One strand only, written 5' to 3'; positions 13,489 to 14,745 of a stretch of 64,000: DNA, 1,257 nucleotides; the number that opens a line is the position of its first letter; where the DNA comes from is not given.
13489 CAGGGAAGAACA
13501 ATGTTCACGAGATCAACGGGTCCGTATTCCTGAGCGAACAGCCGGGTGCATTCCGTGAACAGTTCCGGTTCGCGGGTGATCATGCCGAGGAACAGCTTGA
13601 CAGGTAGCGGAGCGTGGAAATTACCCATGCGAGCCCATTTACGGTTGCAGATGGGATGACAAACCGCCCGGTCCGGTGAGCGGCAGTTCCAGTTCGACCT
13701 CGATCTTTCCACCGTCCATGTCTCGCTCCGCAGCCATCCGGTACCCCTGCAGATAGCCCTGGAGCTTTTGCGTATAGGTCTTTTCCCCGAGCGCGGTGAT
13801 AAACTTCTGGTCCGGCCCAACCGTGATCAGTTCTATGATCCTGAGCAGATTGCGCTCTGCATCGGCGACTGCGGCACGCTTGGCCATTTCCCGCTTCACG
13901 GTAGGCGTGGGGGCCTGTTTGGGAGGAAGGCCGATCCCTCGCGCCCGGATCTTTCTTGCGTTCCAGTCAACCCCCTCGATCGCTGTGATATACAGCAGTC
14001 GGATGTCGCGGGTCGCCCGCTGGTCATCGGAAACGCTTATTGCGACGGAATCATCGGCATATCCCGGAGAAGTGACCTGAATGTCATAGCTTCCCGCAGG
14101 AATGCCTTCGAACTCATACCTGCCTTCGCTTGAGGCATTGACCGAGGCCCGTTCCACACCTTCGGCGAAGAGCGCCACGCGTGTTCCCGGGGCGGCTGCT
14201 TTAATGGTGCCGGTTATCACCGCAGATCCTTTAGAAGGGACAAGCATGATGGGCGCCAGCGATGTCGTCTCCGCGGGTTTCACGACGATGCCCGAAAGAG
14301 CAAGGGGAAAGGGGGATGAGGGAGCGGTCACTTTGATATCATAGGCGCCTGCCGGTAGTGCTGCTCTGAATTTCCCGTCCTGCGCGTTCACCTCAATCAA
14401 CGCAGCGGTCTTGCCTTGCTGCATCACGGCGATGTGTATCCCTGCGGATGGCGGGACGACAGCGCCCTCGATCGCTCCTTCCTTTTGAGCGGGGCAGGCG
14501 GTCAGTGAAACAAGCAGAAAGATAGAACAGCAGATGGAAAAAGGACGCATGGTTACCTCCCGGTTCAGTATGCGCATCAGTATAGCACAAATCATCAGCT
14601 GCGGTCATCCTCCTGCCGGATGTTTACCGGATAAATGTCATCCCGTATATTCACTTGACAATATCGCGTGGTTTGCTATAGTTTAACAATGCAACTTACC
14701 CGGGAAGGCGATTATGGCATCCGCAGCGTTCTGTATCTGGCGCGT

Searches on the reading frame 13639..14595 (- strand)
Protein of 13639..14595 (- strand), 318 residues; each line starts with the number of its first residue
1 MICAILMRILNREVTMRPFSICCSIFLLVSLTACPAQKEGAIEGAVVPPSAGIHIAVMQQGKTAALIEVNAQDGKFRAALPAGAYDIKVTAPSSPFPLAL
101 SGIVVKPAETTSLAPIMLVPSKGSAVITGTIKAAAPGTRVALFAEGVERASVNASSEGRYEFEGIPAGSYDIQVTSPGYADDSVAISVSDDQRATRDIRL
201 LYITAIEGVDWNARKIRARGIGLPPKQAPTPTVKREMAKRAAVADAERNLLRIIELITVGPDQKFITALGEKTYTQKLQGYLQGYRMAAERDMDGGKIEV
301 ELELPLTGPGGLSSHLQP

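Call 3: search_protein_families(library=pfam, proteins=[window:13639-14595:-], max_evalue=0.1)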
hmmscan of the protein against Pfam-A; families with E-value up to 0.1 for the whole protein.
window:13639-14595:- (318 aa): 9 families
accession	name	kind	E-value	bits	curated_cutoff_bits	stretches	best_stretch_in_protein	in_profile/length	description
PF13620.12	CarboxypepD_reg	-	1.6e-15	57.6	32.3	2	127-200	6-81/82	Carboxypeptidase regulatory-like domain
PF09430.16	EMC7_beta-sandw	-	2.4e-06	28.2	26.6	1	136-214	8-84/122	ER membrane protein complex subunit 7, beta-sandwich domain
PF13715.12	CarbopepD_reg_2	-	1.3e-05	25.6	32.2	1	150-196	26-72/88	CarboxypepD_reg-like domain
PF17210.9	SdrD_B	-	2e-05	25.2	29.7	1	137-191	26-81/112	SdrD B-like domain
PF22902.2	NOMO1-like_9th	-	3.6e-05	23.9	27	1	42-78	5-42/75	BOS complex subunit NOMO1-like, beta sandwich domain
PF08308.17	PEGA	-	0.0018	18.5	20.8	1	163-200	30-67/71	PEGA domain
PF10365.15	DUF2436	-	0.0045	17.2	25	0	165-196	106-137/164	Domain of unknown function (DUF2436)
PF22058.2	X25_BaPul_like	-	0.037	14.5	27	0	75-90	36-51/87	Pullulanase X25 domain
PF17802.7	SpaA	-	0.042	14.5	23.1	0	148-192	32-80/91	Prealbumin-like fold domain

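Call 4: search_protein_families(library=ncbifam, proteins=[window:13639-14595:-], max_evalue=0.1)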
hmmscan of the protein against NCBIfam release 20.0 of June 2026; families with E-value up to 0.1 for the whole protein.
window:13639-14595:- (318 aa): 2 families
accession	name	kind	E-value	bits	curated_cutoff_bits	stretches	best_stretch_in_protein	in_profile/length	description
NF052345.1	S_layer_anammox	exception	3.9e-05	21.2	1400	1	89-197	1278-1388/1596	Kustd1514 family S-layer glycoprotein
NF058595.1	invert_tail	domain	0.038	14.3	37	0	162-176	83-97/113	lipo-invert putative C-terminal anchoring domain-containing protein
